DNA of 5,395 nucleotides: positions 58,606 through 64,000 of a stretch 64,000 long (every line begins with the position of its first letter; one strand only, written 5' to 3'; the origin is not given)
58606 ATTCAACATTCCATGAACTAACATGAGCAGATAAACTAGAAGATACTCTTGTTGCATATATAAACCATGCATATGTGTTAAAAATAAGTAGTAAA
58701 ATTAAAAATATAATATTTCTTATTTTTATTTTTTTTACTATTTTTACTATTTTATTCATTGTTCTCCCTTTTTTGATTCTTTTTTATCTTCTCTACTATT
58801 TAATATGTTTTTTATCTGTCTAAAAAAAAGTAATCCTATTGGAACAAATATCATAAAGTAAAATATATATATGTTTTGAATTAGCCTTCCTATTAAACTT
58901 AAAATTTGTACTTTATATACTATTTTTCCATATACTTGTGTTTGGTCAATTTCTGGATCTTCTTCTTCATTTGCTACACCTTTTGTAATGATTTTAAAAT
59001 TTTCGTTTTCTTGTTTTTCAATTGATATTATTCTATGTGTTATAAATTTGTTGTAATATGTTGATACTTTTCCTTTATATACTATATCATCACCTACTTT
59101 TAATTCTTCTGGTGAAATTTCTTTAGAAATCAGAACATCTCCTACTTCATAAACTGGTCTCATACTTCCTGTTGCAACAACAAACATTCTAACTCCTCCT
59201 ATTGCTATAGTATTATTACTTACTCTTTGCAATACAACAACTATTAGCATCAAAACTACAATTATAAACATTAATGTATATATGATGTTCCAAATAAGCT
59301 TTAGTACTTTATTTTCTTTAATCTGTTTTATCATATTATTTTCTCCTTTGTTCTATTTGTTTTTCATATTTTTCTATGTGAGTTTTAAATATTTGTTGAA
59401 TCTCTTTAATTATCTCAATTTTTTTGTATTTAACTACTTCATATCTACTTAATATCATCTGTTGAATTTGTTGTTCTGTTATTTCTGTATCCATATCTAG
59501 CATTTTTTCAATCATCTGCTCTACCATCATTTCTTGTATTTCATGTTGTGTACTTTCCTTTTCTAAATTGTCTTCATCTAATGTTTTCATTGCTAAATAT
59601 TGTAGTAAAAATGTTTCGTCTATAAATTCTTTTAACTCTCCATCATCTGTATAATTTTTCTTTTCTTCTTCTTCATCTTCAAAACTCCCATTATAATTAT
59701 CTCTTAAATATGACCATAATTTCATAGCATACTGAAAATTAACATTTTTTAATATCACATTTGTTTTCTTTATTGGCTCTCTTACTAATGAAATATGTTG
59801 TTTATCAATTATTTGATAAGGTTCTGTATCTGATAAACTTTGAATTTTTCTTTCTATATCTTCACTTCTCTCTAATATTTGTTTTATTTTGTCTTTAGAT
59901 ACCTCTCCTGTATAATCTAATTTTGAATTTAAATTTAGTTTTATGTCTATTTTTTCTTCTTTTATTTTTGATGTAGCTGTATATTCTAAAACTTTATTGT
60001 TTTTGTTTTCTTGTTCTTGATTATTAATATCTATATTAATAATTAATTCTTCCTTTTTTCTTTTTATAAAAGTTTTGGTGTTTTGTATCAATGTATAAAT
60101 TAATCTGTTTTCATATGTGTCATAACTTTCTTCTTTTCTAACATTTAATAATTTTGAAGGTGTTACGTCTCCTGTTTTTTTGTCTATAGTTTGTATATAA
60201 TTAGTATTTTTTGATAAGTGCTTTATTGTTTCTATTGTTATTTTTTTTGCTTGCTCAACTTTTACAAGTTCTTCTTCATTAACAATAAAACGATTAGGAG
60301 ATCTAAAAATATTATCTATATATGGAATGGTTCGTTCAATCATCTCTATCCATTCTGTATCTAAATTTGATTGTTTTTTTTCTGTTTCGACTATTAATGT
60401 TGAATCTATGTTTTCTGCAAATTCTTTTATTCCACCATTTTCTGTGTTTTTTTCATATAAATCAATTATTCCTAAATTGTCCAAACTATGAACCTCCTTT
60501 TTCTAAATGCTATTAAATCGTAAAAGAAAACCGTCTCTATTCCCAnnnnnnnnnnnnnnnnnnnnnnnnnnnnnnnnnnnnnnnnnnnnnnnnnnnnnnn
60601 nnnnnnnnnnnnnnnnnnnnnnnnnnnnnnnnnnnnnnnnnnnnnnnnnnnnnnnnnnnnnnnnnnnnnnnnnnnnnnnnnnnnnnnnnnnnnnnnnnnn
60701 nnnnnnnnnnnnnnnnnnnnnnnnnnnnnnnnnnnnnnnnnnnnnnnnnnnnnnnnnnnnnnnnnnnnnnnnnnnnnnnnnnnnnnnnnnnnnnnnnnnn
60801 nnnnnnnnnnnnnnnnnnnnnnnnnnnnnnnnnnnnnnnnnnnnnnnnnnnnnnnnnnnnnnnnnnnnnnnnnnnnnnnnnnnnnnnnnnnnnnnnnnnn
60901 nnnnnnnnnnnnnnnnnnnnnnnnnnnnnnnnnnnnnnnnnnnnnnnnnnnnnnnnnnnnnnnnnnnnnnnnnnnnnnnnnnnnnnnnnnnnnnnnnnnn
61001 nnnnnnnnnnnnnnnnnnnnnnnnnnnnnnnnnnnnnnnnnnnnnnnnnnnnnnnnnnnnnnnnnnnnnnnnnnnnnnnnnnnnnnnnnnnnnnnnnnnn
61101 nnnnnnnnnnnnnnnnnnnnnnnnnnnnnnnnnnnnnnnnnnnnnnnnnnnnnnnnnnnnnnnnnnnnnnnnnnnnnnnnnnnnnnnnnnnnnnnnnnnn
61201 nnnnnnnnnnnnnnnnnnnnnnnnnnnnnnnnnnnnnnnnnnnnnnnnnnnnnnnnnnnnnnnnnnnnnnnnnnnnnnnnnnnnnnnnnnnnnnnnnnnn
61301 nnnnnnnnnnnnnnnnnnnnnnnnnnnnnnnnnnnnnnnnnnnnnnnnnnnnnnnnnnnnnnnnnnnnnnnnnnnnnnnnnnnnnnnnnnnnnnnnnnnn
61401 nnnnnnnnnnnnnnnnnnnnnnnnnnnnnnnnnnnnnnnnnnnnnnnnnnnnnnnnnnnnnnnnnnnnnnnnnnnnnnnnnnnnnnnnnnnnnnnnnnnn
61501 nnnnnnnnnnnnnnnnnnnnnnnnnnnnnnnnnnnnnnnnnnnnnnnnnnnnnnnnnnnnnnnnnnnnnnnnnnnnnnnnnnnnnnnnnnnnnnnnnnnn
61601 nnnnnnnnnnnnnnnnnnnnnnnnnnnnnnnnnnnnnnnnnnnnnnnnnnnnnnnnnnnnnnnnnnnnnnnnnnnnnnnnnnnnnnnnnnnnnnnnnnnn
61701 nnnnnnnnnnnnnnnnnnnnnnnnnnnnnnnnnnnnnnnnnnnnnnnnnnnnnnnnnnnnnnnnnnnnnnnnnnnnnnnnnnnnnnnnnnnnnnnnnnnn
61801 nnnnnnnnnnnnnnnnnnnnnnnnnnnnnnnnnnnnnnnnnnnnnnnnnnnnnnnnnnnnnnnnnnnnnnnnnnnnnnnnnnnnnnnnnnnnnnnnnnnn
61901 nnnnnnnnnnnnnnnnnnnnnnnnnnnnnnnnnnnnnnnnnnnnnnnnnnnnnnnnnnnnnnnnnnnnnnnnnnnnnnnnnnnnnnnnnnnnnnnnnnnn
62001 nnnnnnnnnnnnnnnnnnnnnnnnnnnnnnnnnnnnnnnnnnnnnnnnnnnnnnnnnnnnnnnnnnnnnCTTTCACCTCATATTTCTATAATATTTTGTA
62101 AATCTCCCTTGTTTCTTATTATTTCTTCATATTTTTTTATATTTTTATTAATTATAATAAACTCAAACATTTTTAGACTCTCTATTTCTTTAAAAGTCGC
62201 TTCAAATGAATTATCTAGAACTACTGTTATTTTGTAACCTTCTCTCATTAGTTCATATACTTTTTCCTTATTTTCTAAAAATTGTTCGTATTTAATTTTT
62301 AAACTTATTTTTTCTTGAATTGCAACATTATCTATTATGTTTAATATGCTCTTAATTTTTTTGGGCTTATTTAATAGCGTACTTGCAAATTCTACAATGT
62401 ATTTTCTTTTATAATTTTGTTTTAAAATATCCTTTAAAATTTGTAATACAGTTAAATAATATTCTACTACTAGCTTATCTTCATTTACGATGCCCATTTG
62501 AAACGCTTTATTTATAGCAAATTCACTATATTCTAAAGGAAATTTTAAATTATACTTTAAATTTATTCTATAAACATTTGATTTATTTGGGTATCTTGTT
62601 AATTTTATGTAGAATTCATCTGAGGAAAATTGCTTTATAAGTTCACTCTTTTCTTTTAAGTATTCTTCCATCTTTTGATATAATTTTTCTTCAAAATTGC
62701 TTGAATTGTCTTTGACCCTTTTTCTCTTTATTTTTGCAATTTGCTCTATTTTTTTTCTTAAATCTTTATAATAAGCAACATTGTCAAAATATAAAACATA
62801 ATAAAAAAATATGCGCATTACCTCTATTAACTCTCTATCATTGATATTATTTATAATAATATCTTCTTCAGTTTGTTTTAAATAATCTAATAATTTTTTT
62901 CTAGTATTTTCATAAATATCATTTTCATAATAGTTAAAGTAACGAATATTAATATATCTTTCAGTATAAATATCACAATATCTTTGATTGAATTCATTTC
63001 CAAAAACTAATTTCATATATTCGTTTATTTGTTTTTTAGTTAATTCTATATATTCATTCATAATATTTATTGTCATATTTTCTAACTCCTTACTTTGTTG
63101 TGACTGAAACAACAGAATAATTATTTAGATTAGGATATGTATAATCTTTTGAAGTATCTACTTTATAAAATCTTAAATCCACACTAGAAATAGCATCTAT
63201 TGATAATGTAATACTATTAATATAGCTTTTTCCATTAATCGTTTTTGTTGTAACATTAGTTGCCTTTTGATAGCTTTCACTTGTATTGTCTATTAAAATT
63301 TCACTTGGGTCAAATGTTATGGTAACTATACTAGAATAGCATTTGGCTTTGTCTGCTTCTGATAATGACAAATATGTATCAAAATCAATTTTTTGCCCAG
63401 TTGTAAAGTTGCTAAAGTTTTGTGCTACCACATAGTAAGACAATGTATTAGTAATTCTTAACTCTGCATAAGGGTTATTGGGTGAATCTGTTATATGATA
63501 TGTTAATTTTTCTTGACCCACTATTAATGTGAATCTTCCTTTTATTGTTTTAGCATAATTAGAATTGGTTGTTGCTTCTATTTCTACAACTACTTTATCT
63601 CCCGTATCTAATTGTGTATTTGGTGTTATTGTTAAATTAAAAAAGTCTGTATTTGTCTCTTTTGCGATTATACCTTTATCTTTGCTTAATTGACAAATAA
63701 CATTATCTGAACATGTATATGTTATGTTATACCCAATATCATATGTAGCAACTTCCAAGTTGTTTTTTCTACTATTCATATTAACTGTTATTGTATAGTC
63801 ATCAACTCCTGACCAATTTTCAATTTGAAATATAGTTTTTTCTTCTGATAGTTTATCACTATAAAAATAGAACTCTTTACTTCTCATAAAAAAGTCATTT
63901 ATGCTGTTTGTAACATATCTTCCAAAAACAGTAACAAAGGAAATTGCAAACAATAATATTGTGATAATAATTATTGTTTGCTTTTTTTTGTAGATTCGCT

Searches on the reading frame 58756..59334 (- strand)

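Call 11: search_protein_families(library=pfam, proteins=[window:58756-59334:-], max_evalue=0.01)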
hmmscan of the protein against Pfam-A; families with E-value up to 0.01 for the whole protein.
window:58756-59334:- (192 aa): 0 families

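Call 12: search_protein_families(library=ncbifam, proteins=[window:58756-59334:-], max_evalue=0.1)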
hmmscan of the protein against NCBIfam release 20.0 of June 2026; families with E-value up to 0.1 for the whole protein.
window:58756-59334:- (192 aa): 3 families
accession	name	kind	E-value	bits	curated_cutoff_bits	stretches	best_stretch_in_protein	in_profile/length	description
TIGR02228.1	sigpep_I_arch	equivalog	5.5e-23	81.6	51.85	1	13-153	2-138/158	signal peptidase I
NF046067.1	SigPepSipWBacil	equivalog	3.7e-16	59.2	190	1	12-183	2-171/189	signal peptidase I SipW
TIGR02227.1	sigpep_I_bact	equivalog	0.0015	18.5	47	1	44-106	16-78/162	signal peptidase I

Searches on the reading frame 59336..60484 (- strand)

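Call 11: search_protein_families(library=pfam, proteins=[window:59336-60484:-], max_evalue=0.01)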
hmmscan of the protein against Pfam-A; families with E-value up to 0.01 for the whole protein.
window:59336-60484:- (382 aa): 1 family
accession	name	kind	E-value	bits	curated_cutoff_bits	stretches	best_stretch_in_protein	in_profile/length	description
PF09823.15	DUF2357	-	3.2e-12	46.7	23.3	1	34-155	70-194/251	Domain of unknown function (DUF2357)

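Call 12: search_protein_families(library=ncbifam, proteins=[window:59336-60484:-], max_evalue=0.1)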
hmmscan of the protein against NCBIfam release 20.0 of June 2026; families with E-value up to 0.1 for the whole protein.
window:59336-60484:- (382 aa): 0 families

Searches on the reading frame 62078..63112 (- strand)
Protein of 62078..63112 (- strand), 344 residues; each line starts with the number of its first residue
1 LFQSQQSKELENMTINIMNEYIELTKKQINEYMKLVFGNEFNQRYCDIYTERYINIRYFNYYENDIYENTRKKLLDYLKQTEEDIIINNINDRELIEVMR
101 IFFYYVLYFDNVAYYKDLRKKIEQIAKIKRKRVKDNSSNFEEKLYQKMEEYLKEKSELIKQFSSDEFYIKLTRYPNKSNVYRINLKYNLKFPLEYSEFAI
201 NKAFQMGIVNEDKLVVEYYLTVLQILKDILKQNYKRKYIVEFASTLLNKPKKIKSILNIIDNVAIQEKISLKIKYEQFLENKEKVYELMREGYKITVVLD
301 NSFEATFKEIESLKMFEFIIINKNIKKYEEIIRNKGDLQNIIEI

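Call 72: search_protein_families(library=pfam, proteins=[window:62078-63112:-], max_evalue=5)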
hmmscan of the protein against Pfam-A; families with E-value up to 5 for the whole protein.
window:62078-63112:- (344 aa): 3 families
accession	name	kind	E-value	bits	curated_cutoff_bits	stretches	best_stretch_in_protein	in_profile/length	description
PF24700.1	Vein_beta-barrel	-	0.044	14.2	27.7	1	13-82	33-101/122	Vein beta-barrel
PF00817.25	IMS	-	0.12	12.7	23.2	1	137-180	68-112/148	impB/mucB/samB family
PF02671.26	PAH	-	1.7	8.9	21.3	1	142-163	21-42/45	Paired amphipathic helix repeat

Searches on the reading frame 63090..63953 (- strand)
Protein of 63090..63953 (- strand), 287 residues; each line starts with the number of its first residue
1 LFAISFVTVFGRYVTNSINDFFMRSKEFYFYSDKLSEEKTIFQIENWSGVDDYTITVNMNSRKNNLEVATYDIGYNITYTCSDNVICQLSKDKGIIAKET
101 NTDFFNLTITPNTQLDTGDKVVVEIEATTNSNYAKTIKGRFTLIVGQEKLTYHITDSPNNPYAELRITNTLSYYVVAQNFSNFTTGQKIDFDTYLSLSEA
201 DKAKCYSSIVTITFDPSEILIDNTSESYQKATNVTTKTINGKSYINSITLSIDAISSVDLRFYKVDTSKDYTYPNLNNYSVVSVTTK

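Call 11: search_protein_families(library=pfam, proteins=[window:63090-63953:-], max_evalue=0.01)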
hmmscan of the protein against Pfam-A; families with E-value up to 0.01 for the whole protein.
window:63090-63953:- (287 aa): 0 families

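Call 12: search_protein_families(library=ncbifam, proteins=[window:63090-63953:-], max_evalue=0.1)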
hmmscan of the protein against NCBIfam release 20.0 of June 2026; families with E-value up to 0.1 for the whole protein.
window:63090-63953:- (287 aa): 0 families

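Call 72: search_protein_families(library=pfam, proteins=[window:63090-63953:-], max_evalue=5)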
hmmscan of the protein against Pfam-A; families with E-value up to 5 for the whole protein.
window:63090-63953:- (287 aa): 1 family
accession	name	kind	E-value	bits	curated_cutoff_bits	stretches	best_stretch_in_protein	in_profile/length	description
PF17876.7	CSD2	-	0.14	12.7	26.2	1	112-148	20-53/74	Cold shock domain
